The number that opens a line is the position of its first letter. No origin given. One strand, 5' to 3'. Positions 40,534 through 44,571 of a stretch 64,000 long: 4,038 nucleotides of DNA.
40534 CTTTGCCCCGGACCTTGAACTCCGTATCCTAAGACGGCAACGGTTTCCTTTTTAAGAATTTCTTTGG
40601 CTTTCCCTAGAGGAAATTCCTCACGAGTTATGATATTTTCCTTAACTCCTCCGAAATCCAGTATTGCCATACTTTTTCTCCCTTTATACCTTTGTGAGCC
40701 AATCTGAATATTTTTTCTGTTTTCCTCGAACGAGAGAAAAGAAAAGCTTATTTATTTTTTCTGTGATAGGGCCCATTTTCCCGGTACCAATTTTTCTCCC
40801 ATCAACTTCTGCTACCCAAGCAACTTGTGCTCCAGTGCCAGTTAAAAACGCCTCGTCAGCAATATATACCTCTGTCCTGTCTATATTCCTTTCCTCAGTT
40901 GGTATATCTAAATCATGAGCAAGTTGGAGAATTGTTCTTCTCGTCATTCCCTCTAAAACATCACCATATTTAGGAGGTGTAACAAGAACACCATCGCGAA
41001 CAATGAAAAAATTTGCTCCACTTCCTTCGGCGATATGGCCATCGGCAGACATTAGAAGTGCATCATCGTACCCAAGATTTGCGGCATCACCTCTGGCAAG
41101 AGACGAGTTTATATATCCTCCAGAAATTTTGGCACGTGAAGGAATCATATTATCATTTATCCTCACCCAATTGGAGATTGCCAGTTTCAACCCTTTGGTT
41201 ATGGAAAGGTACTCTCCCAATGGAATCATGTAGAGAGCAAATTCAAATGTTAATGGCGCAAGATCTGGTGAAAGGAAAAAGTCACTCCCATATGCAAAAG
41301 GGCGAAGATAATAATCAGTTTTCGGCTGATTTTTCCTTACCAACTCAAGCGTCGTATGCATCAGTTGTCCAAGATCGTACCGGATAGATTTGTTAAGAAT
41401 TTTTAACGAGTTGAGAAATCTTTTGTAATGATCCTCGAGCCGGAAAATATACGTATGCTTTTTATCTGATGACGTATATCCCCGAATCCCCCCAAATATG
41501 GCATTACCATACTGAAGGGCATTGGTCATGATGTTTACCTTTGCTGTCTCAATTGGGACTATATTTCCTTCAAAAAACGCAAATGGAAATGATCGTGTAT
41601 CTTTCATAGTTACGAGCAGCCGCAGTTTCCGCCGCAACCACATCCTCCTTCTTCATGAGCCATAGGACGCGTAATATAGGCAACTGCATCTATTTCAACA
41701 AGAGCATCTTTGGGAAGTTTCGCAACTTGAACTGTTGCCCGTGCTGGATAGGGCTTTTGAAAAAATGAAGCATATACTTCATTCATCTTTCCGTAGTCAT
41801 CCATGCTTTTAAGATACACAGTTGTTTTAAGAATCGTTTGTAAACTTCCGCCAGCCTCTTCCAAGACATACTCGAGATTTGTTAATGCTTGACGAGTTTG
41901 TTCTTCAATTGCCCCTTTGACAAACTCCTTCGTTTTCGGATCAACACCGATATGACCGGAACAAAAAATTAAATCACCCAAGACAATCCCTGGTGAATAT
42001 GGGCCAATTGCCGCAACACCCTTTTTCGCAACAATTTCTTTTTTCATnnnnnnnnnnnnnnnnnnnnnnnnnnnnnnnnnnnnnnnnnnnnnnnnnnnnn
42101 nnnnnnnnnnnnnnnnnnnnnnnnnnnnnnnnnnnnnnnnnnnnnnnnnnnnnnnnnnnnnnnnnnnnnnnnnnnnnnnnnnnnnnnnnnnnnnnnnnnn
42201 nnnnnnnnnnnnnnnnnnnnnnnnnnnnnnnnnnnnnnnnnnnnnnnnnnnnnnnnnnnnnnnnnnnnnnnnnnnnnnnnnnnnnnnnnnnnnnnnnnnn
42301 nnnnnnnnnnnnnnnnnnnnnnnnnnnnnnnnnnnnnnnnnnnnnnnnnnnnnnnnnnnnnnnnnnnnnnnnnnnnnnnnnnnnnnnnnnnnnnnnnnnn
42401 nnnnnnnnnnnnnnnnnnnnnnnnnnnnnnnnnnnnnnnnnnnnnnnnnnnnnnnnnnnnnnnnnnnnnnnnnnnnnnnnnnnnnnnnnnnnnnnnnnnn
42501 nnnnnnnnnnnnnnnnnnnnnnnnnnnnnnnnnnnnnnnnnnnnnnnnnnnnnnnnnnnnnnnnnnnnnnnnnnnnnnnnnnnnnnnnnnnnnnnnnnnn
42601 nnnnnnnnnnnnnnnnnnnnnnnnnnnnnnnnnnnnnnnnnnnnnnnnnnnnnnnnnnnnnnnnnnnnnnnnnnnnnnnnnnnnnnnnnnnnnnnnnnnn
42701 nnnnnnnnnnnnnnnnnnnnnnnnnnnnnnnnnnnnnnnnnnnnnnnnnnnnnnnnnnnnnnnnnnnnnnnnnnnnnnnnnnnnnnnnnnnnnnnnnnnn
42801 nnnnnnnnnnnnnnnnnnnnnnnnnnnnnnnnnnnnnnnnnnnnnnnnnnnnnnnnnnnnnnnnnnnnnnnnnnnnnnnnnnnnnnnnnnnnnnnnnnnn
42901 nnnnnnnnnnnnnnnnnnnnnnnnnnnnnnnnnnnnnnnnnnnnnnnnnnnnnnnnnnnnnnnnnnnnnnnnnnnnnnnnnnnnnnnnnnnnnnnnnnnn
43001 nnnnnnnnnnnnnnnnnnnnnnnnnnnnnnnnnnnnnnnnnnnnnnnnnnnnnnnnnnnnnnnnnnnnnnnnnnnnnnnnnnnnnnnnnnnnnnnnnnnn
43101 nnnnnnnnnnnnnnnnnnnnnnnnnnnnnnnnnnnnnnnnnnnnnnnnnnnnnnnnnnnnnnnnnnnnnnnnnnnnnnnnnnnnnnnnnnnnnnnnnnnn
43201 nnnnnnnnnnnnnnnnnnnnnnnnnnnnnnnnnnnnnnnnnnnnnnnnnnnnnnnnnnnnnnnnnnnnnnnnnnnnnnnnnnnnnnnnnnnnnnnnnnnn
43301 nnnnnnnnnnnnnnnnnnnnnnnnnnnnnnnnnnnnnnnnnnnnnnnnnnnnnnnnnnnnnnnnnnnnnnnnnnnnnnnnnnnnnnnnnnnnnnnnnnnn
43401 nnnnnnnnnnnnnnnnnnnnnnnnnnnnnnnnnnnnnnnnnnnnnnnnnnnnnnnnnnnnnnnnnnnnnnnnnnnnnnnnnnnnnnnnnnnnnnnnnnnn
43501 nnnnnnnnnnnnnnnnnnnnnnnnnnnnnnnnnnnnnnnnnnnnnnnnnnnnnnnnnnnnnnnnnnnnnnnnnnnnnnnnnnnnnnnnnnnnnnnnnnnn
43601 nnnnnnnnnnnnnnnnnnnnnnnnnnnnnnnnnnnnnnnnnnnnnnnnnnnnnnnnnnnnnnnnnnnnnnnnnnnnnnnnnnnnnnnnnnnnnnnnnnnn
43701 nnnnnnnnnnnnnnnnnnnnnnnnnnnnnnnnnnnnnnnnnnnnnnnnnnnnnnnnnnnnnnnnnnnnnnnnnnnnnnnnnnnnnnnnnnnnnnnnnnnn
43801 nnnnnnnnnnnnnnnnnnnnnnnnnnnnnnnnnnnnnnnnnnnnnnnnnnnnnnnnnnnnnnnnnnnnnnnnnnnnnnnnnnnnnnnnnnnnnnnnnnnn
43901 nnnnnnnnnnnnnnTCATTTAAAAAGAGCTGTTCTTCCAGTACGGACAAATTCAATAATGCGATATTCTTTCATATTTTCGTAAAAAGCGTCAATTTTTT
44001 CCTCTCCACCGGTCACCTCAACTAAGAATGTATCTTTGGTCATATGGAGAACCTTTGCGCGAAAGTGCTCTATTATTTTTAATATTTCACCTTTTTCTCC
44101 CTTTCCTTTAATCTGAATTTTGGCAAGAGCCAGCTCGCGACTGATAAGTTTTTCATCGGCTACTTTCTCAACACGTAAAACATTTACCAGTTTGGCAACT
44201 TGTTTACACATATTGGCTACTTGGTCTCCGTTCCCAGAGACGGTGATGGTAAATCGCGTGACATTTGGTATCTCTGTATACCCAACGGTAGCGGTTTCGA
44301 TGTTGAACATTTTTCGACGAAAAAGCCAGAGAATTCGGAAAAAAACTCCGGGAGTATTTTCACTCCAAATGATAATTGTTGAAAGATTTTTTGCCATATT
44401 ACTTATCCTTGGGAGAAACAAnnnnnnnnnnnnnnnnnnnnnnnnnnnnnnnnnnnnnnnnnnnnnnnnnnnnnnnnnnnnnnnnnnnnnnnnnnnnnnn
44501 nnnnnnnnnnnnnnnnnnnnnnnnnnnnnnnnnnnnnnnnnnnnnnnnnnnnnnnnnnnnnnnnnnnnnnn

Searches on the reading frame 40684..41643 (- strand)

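Call 7: search_protein_families(library=ncbifam, proteins=[window:40684-41643:-])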
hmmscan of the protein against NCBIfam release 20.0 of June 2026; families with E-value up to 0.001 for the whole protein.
window:40684-41643:- (319 aa): 18 families
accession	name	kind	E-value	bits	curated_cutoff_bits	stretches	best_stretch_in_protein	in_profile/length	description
NF005146.0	PRK06606.1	equivalog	7.7e-104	346.9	279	1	19-319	6-306/307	branched-chain amino acid transaminase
TIGR01122.1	ilvE_I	equivalog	2e-90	303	245.55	1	23-319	1-298/298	branched-chain-amino-acid transaminase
NF006185.0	PRK08320.1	subfamily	1.2e-54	185.5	363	1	23-311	6-289/292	branched-chain amino acid aminotransferase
NF005726.0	PRK07544.1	equivalog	2e-51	174.9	396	1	22-310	13-293/295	branched-chain amino acid aminotransferase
NF009126.0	PRK12479.1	equivalog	1.1e-44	152.8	518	1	22-309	6-288/299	branched-chain-amino-acid transaminase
NF009897.0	PRK13357.1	equivalog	1.4e-36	126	307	1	26-319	47-357/358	branched-chain amino acid aminotransferase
NF005209.0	PRK06680.1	subfamily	6e-36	123.8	320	1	21-306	4-282/286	D-amino-acid transaminase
NF009896.0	PRK13356.1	equivalog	9.9e-35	120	262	1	22-306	10-284/287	branched-chain amino acid aminotransferase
TIGR01123.1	ilvE_II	equivalog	1.7e-34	119.3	250.05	1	29-319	7-313/313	branched-chain-amino-acid transaminase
TIGR01121.1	D_amino_aminoT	equivalog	2.8e-29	102.1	277.45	2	181-301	152-271/276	D-amino-acid transaminase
NF009066.0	PRK12400.1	equivalog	6.6e-23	81.5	538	1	36-302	23-279/290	D-amino-acid transaminase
NF005800.0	PRK07650.1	equivalog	4.7e-21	75.3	308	1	23-303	4-274/290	aminodeoxychorismate lyase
NF005888.0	PRK07849.1-3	equivalog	1.8e-20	73.1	273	1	186-287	174-276/298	aminodeoxychorismate lyase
NF004761.0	PRK06092.1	equivalog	1.7e-13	50.4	260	1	182-286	149-253/268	aminodeoxychorismate lyase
TIGR03461.1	pabC_Proteo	equivalog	6.1e-13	48.6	176.85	1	182-283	147-248/262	aminodeoxychorismate lyase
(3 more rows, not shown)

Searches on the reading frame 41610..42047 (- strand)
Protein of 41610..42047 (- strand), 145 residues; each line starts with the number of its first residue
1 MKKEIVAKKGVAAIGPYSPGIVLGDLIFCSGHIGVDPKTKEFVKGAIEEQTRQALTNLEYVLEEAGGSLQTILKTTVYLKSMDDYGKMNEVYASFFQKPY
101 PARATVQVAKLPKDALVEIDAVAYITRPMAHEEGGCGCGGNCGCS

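Call 7: search_protein_families(library=ncbifam, proteins=[window:41610-42047:-])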
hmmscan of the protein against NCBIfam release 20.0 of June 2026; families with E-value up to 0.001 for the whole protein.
window:41610-42047:- (145 aa): 3 families
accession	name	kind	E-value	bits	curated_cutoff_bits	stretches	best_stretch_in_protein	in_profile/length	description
TIGR00004.1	TIGR00004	subfamily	2.9e-45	153.5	106.25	1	3-124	2-124/125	Rid family detoxifying hydrolase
NF008490.0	PRK11401.1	equivalog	7.5e-29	100.2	222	1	1-123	1-125/129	enamine/imine deaminase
TIGR03610.1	RutC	equivalog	8.6e-24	84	169.1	1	1-125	1-126/127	pyrimidine utilization protein C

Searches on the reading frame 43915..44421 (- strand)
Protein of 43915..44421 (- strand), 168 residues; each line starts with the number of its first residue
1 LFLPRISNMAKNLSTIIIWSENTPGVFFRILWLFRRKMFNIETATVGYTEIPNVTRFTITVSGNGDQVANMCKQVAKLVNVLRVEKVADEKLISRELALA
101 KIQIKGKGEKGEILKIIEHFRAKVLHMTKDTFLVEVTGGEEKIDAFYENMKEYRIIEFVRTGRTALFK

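Call 7: search_protein_families(library=ncbifam, proteins=[window:43915-44421:-])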
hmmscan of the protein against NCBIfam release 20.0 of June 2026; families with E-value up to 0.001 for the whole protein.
window:43915-44421:- (168 aa): 4 families
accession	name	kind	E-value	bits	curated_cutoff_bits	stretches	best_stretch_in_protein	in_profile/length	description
NF008864.0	PRK11895.1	equivalog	4.4e-43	146.8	119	1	15-166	5-155/164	acetolactate synthase small subunit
TIGR00119.1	acolac_sm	equivalog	1.1e-40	139.2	56.9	1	18-166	7-154/158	acetolactate synthase small subunit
NF006036.0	PRK08178.1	equivalog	2.1e-07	30.8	128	1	10-95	11-95/102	acetolactate synthase small subunit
NF005233.0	PRK06737.1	equivalog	0.00048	20.2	102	1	20-86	9-75/76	ACT domain-containing protein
